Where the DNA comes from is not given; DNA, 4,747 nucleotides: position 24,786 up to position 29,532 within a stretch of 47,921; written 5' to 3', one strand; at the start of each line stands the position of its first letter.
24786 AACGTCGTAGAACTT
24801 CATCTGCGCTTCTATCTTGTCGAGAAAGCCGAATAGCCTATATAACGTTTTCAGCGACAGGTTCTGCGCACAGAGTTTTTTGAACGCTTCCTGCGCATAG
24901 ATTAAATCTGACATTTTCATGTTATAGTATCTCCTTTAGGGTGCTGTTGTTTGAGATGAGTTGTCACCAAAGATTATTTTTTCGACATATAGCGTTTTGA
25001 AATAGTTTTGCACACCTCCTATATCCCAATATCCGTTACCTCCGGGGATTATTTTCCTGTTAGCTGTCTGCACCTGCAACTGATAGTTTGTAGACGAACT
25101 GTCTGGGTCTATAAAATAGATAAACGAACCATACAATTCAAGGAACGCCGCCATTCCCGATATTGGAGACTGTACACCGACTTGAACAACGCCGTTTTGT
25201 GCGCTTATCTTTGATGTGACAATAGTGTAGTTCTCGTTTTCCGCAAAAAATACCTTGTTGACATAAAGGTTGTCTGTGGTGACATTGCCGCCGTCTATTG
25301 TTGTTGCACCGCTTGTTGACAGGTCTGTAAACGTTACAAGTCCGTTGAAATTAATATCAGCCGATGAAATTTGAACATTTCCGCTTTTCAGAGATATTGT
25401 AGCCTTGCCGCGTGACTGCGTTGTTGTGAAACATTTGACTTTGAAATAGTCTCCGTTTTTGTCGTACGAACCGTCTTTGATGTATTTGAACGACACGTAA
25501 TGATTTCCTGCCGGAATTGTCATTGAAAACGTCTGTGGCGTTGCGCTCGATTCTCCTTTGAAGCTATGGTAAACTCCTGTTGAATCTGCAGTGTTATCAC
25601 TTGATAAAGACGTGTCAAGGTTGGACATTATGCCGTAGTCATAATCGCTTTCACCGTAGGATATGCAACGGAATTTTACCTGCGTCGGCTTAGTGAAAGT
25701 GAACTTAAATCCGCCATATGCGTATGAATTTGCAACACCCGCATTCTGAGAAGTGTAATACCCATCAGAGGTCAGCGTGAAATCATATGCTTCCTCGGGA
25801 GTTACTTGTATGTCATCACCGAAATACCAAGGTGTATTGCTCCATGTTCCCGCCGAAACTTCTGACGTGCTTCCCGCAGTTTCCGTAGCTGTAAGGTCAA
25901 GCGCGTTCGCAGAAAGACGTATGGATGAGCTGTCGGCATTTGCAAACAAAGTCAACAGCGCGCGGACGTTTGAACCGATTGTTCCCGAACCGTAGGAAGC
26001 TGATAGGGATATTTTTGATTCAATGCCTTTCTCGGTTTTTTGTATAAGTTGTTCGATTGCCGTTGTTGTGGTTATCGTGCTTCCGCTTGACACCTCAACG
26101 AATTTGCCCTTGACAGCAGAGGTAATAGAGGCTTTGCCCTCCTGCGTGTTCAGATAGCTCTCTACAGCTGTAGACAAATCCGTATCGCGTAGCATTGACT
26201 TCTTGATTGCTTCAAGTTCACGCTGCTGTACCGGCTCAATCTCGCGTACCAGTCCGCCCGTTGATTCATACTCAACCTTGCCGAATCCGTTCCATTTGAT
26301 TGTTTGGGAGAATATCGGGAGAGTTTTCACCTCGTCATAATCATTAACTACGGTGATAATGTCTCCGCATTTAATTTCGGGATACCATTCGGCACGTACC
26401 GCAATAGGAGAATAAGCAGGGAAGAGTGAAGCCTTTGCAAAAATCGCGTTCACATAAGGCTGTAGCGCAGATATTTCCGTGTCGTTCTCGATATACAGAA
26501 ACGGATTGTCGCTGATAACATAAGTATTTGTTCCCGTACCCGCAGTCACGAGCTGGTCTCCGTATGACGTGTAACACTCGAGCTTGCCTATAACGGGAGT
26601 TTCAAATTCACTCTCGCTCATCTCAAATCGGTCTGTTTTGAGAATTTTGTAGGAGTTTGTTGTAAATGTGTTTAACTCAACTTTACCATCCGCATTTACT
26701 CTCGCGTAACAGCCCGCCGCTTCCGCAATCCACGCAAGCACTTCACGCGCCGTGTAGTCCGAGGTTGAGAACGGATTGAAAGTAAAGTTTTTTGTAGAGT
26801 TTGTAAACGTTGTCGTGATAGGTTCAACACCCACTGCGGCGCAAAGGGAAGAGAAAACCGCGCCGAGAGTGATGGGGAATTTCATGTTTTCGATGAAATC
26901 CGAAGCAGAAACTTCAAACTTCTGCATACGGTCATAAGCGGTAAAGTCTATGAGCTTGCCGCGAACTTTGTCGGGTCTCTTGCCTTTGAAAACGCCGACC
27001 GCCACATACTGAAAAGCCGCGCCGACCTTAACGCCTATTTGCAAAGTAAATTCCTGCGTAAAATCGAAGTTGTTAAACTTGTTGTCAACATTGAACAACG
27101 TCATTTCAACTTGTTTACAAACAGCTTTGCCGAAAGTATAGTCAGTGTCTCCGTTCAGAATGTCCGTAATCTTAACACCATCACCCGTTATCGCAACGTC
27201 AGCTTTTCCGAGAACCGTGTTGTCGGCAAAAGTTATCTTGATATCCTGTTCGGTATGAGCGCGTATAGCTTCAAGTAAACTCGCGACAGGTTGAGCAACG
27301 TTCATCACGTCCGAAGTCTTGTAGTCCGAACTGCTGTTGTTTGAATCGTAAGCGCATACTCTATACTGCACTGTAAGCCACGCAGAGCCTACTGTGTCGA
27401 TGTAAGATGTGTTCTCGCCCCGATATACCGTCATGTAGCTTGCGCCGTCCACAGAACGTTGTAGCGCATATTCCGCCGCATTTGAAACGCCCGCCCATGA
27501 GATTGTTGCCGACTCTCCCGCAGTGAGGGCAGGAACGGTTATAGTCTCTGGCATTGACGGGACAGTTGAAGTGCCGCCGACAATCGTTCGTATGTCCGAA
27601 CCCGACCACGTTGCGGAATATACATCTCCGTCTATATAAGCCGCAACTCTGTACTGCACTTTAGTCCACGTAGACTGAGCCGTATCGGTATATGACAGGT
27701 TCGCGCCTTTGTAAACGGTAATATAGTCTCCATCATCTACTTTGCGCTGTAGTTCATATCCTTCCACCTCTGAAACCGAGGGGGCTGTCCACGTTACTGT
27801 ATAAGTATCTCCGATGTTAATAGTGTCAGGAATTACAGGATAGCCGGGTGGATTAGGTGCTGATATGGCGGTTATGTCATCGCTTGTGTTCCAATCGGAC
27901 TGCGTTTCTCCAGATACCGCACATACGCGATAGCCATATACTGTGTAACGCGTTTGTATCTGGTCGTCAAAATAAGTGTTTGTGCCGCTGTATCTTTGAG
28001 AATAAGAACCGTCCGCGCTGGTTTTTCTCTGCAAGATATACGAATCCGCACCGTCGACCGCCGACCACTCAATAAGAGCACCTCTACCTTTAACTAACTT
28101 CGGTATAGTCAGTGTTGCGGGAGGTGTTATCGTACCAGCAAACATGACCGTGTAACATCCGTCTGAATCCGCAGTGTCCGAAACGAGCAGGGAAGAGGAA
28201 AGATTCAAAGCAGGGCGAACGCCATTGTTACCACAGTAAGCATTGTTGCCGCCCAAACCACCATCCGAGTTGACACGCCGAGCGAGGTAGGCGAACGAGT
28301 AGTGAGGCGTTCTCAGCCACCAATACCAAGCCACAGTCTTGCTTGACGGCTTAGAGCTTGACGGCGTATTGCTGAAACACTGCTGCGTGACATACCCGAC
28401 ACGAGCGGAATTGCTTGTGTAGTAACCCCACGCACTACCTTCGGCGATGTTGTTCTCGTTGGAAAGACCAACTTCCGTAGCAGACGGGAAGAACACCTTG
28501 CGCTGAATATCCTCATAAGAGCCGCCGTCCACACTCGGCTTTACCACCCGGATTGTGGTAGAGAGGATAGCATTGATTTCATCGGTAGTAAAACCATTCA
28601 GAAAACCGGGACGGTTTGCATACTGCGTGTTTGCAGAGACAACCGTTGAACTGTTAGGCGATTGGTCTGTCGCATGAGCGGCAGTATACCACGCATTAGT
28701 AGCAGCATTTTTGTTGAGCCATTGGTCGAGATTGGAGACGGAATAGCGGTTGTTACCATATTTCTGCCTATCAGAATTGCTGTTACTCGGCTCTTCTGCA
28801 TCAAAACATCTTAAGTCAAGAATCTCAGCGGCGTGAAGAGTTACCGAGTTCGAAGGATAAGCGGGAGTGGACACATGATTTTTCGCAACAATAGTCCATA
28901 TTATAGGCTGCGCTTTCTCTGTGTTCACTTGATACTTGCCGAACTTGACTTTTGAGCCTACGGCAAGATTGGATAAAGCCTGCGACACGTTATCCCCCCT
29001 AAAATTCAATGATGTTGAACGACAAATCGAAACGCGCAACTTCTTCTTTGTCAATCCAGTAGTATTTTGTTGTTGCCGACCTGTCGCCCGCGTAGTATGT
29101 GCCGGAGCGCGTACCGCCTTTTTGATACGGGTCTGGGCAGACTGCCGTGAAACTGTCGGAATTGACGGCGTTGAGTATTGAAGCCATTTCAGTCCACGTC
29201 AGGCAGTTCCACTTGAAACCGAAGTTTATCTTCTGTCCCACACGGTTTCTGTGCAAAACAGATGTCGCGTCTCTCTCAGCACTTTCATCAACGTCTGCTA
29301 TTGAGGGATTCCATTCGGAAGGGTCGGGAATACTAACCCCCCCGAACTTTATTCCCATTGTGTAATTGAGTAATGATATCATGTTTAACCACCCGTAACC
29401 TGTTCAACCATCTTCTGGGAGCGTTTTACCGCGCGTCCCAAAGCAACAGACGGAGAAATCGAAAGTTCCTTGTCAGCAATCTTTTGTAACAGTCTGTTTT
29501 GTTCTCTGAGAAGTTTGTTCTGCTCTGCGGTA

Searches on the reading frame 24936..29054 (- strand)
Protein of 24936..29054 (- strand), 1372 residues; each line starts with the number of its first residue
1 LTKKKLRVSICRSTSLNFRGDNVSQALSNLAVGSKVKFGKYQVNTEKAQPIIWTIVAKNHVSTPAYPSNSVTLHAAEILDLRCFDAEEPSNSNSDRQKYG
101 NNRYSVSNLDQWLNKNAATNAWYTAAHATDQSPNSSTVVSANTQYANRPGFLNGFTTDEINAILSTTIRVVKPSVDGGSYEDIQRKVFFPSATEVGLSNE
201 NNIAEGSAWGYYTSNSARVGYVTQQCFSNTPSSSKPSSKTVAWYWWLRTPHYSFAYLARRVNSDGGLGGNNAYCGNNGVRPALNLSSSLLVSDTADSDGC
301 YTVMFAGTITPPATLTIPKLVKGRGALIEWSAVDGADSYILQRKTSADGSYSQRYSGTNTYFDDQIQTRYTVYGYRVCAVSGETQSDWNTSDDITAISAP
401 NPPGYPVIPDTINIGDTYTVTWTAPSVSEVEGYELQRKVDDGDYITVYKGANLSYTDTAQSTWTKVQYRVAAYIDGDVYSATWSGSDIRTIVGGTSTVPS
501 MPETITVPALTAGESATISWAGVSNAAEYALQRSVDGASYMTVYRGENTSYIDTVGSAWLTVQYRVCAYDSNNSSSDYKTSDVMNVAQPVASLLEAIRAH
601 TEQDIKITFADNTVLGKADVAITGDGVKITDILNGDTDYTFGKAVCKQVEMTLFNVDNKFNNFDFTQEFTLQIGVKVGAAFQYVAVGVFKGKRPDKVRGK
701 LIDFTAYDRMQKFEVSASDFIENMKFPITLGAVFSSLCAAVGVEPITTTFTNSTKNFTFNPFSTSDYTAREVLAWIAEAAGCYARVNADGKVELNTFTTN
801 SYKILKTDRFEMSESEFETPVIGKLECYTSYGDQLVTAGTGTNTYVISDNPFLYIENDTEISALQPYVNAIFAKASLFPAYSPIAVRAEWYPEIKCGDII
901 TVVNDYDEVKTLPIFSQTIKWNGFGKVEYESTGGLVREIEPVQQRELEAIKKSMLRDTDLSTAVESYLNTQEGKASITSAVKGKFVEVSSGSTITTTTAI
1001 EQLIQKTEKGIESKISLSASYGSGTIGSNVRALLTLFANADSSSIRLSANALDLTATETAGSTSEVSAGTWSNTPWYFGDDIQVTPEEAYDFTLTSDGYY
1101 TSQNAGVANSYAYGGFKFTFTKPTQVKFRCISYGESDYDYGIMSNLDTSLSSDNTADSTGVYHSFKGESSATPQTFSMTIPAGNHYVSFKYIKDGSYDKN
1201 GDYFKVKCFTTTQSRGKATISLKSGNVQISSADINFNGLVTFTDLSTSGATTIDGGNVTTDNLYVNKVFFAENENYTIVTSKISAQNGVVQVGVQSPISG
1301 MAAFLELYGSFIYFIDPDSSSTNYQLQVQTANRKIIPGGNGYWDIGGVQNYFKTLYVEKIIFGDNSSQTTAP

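Call 19: search_protein_families(library=pfam, max_evalue=0.01, proteins=[window:24936-29054:-])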
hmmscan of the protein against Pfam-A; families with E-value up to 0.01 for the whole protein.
window:24936-29054:- (1372 aa): 1 family
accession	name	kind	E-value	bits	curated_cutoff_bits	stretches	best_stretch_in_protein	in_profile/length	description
PF19789.6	DUF6273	-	1.3e-35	123.2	23.5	1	70-286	2-171/172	Domain of unknown function (DUF6273)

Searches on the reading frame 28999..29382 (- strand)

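Call 67: search_protein_families(library=phrogs, max_evalue=0.001, proteins=[window:28999-29382:-])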
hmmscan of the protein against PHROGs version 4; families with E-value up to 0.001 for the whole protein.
window:28999-29382:- (127 aa): 1 family
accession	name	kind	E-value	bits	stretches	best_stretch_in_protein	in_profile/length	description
phrog_1194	-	unknown function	2.6e-25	89.7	1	8-126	3-124/125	-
